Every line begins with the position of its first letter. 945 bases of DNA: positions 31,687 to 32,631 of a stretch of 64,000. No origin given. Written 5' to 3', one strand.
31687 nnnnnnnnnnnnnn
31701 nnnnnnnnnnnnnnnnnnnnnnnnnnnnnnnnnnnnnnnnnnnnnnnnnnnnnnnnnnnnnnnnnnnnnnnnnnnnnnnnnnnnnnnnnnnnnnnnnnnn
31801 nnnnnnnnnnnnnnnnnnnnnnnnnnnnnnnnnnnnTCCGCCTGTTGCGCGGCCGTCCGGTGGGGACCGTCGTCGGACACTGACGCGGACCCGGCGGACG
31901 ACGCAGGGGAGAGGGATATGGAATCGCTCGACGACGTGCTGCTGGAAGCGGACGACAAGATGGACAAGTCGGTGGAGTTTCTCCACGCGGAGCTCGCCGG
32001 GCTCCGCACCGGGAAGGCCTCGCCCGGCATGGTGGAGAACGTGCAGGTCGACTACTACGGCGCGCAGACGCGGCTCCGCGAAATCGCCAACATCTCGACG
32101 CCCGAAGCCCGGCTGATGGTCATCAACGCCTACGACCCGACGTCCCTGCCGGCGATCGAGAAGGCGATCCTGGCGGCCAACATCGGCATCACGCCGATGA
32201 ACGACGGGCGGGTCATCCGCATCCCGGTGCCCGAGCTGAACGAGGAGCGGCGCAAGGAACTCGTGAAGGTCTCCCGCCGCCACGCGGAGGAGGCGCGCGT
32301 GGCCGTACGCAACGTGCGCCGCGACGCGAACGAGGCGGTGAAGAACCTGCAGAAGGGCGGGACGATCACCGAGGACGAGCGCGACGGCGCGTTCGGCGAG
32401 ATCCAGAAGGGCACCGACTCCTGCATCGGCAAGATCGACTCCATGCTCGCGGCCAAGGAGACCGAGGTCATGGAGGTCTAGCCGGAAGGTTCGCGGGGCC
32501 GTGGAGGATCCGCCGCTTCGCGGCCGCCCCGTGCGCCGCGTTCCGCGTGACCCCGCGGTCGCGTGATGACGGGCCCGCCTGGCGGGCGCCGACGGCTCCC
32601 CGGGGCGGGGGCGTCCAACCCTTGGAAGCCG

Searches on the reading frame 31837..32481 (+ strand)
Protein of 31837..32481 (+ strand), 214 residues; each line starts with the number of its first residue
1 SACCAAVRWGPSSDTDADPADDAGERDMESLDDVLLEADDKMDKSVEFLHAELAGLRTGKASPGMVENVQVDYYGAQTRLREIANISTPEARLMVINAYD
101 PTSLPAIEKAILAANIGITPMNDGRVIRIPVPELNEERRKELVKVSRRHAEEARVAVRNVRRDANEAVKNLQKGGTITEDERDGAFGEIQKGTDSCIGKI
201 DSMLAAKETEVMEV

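Call 52: search_protein_families(library=pfam, proteins=[window:31837-32481:+], max_evalue=0.001)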
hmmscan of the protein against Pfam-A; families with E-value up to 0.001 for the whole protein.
window:31837-32481:+ (214 aa): 1 family
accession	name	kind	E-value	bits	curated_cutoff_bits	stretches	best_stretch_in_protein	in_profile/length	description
PF01765.24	RRF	-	3.3e-60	203.1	29.7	1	50-212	2-164/164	Ribosome recycling factor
